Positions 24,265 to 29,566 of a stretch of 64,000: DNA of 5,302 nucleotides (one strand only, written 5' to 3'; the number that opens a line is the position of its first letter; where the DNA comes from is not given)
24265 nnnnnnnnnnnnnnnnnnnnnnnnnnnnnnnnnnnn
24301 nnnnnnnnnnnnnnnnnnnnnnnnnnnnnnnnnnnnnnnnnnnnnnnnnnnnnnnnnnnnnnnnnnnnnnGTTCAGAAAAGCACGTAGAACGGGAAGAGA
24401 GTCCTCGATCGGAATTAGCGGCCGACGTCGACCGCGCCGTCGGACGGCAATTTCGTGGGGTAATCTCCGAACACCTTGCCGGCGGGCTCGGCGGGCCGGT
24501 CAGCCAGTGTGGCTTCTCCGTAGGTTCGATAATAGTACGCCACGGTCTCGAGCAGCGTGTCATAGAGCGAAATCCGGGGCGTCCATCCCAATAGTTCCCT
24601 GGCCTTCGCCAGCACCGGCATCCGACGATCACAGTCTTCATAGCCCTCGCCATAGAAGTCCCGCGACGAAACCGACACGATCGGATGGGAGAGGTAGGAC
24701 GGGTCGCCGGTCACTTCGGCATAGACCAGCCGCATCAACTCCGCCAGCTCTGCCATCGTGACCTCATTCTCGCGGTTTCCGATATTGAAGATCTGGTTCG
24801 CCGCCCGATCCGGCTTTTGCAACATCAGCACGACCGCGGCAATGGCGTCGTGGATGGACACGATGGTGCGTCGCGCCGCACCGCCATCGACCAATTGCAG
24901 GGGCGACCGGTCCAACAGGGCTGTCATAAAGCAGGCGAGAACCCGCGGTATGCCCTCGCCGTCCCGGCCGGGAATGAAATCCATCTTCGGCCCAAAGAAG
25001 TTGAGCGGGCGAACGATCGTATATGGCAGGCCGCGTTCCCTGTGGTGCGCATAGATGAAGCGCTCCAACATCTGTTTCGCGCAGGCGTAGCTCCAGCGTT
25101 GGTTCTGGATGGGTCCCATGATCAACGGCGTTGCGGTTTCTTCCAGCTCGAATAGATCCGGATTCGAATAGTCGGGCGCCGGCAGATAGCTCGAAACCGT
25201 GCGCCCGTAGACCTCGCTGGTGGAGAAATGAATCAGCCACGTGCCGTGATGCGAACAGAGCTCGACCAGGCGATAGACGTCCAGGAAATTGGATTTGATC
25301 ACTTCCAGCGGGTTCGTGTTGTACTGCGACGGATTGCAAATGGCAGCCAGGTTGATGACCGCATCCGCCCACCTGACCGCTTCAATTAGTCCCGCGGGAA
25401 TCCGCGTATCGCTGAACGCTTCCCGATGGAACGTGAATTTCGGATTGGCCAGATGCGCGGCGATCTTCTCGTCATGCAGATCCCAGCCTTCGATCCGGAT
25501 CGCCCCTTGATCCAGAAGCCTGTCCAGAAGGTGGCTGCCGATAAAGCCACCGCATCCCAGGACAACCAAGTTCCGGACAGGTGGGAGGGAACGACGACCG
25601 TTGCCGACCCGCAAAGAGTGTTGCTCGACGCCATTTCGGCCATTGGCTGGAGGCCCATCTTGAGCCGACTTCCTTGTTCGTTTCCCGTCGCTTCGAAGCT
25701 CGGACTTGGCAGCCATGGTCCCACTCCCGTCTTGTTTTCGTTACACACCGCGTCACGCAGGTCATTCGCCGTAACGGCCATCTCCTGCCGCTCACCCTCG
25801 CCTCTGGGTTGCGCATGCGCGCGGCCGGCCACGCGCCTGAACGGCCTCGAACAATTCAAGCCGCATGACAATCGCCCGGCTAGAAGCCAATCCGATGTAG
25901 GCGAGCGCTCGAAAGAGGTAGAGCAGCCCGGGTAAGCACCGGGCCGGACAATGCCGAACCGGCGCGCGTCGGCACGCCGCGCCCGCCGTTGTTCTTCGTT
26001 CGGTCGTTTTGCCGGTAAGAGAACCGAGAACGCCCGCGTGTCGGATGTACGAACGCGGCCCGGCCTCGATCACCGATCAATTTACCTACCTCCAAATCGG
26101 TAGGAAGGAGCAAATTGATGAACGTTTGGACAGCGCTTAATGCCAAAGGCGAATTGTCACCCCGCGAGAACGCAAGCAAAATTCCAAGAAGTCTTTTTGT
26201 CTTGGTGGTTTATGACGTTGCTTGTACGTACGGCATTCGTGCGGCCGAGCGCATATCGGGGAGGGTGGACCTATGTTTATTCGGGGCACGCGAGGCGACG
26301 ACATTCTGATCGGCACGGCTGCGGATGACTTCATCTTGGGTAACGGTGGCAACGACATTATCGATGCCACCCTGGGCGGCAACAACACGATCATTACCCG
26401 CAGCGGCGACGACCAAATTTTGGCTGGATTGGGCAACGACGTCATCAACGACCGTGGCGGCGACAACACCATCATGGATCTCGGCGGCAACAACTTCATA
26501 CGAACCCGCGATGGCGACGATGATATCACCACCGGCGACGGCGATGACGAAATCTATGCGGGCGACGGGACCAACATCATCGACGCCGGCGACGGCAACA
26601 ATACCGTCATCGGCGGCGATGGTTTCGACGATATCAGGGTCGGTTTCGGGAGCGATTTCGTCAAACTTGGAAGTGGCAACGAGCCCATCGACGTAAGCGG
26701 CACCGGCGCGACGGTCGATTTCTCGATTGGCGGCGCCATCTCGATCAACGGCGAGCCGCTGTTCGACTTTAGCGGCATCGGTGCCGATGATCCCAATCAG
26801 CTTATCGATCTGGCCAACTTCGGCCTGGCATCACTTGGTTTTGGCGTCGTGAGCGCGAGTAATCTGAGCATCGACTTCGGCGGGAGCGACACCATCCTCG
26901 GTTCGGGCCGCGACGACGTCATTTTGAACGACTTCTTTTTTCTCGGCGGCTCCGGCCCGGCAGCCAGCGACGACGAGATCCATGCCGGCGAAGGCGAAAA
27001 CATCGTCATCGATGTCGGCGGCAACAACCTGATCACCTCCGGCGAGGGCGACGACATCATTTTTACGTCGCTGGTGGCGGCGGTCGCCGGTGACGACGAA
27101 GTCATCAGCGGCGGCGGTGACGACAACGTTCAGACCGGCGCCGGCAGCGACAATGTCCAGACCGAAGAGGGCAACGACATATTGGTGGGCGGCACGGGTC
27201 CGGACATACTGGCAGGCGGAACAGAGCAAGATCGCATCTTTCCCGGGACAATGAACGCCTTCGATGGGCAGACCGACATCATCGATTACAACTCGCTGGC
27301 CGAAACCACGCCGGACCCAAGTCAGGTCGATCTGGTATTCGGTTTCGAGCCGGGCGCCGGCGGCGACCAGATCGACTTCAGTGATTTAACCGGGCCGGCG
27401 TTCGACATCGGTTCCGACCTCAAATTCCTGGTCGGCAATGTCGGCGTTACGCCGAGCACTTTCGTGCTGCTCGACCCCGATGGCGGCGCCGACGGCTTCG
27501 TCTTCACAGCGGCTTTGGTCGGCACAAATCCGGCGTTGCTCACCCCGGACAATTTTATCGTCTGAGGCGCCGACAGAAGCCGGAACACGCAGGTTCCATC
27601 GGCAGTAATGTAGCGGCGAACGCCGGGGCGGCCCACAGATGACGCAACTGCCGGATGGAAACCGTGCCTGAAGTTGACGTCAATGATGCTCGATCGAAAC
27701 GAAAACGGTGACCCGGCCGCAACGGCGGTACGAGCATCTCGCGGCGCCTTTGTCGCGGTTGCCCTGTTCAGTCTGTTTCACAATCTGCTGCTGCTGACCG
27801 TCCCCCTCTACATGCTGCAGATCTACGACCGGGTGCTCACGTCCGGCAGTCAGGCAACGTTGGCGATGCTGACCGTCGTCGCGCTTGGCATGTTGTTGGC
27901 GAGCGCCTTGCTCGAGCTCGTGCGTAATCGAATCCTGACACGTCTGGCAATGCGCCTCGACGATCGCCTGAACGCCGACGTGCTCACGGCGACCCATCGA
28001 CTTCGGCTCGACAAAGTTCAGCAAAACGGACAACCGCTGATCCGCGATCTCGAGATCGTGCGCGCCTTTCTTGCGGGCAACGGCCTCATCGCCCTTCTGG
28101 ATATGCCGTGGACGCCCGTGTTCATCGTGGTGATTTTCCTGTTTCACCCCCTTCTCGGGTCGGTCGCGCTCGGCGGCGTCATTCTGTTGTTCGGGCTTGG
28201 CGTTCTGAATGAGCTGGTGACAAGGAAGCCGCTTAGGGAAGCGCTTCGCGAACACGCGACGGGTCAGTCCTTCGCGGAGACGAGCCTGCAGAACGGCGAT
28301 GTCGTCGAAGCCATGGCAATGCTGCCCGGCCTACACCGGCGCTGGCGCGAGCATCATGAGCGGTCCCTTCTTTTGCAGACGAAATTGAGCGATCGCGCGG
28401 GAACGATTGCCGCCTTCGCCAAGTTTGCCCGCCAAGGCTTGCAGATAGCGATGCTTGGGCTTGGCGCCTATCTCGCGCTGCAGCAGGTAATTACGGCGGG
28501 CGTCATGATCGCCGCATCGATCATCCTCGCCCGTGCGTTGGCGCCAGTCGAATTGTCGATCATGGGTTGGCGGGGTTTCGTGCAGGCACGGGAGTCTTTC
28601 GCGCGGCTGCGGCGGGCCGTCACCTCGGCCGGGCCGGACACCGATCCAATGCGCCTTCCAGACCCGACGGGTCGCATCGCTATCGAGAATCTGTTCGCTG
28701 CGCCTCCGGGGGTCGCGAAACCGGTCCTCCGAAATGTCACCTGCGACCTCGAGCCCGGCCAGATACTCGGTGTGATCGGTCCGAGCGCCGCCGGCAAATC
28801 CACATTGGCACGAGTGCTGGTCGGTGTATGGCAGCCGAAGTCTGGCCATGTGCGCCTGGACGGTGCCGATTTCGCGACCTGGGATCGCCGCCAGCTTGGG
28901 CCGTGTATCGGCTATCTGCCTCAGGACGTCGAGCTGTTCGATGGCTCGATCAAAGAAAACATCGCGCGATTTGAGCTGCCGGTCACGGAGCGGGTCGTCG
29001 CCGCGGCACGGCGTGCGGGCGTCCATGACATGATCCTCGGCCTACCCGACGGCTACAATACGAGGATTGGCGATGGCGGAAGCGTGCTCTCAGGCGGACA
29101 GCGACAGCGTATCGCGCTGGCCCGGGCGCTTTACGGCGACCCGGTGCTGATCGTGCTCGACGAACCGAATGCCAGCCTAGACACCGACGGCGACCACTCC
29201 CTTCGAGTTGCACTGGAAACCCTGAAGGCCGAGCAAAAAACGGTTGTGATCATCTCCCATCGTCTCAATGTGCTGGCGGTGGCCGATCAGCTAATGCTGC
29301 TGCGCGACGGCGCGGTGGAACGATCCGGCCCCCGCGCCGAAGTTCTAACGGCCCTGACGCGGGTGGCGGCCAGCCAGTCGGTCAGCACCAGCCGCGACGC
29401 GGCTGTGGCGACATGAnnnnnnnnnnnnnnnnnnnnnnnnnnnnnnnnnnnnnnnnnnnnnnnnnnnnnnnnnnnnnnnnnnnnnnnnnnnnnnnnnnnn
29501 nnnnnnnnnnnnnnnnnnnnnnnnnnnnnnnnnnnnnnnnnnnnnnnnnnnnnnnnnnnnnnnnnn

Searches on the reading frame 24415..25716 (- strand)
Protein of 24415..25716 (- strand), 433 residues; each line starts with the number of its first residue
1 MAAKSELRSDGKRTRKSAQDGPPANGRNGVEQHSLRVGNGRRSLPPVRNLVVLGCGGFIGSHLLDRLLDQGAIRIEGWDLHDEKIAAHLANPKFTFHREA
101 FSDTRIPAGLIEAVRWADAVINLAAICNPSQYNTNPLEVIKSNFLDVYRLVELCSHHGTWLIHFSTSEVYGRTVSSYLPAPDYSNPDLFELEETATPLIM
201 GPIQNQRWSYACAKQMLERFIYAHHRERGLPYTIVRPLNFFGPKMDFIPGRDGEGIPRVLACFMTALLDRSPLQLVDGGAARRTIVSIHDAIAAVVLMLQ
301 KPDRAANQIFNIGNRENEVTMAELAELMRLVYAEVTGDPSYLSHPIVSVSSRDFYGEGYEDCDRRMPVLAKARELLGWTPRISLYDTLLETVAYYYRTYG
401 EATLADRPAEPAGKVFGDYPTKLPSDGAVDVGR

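Call 37: search_protein_families(library=pfam, proteins=[window:24415-25716:-], max_evalue=0.001)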
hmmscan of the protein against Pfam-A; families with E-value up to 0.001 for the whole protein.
window:24415-25716:- (433 aa): 6 families
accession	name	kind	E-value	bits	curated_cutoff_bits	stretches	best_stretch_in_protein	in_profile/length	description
PF01370.27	Epimerase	-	3.6e-39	135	20.9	1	51-313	2-240/240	NAD dependent epimerase/dehydratase family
PF16363.11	GDP_Man_Dehyd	-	3.2e-25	89.7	27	1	52-388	2-329/332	GDP-mannose 4,6 dehydratase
PF07993.18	NAD_binding_4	-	3.9e-08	33.2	20.1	1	117-239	89-206/258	Male sterility protein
PF04321.23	RmlD_sub_bind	-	8.8e-07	28.7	27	1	49-174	2-109/287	RmlD substrate binding domain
PF01073.25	3Beta_HSD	-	4.6e-06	26.3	22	1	51-172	1-122/280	3-beta hydroxysteroid dehydrogenase/isomerase family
PF03435.24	Sacchrp_dh_NADP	-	0.00019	22.2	25.1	1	51-124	2-76/129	Saccharopine dehydrogenase NADP binding domain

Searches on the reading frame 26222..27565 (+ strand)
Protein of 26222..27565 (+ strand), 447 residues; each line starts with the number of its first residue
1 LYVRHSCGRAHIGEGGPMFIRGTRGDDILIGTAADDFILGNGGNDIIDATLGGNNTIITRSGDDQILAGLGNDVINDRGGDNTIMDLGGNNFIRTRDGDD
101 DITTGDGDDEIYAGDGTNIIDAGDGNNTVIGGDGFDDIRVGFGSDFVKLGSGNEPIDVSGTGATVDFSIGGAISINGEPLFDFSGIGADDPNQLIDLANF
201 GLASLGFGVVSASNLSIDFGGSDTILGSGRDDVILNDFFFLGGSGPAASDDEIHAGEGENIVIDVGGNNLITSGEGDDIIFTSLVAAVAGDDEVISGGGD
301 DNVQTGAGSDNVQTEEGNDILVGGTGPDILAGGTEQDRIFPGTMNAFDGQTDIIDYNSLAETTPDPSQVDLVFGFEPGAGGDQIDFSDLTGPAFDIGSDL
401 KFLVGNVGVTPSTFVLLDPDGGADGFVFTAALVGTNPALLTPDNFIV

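Call 37: search_protein_families(library=pfam, proteins=[window:26222-27565:+], max_evalue=0.001)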
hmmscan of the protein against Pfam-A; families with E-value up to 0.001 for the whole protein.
window:26222-27565:+ (447 aa): 1 family
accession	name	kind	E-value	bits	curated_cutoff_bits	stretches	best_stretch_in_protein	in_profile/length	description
PF00353.25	HemolysinCabind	-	1.6e-22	79.5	23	4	22-52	2-32/36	RTX calcium-binding nonapeptide repeat (4 copies)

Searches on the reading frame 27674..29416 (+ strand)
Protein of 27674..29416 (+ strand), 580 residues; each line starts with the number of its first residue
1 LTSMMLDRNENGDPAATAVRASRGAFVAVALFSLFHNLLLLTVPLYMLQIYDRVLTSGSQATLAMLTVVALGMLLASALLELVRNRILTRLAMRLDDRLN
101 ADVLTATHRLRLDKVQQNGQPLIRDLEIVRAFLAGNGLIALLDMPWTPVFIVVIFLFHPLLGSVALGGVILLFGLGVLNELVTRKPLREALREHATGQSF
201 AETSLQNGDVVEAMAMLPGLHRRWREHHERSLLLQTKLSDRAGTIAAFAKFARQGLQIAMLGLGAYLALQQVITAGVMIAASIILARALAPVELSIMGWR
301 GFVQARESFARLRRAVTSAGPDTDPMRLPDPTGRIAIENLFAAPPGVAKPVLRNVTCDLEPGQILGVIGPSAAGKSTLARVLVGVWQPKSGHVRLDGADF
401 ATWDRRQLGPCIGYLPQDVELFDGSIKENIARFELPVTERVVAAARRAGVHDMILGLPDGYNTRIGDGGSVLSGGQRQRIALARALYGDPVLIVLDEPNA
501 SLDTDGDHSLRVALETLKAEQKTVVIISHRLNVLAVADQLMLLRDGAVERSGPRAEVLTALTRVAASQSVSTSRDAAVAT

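Call 37: search_protein_families(library=pfam, proteins=[window:27674-29416:+], max_evalue=0.001)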
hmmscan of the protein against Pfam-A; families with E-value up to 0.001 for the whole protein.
window:27674-29416:+ (580 aa): 3 families
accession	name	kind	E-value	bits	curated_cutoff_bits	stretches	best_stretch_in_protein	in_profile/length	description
PF00005.33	ABC_tran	-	4.8e-30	105.4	25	1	352-499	1-136/137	ABC transporter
PF00664.28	ABC_membrane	-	2.8e-16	60.5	28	1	28-283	3-265/274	ABC transporter transmembrane region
PF02463.25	SMC_N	-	0.00075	19.4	40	1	223-541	135-209/220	RecF/RecN/SMC N terminal domain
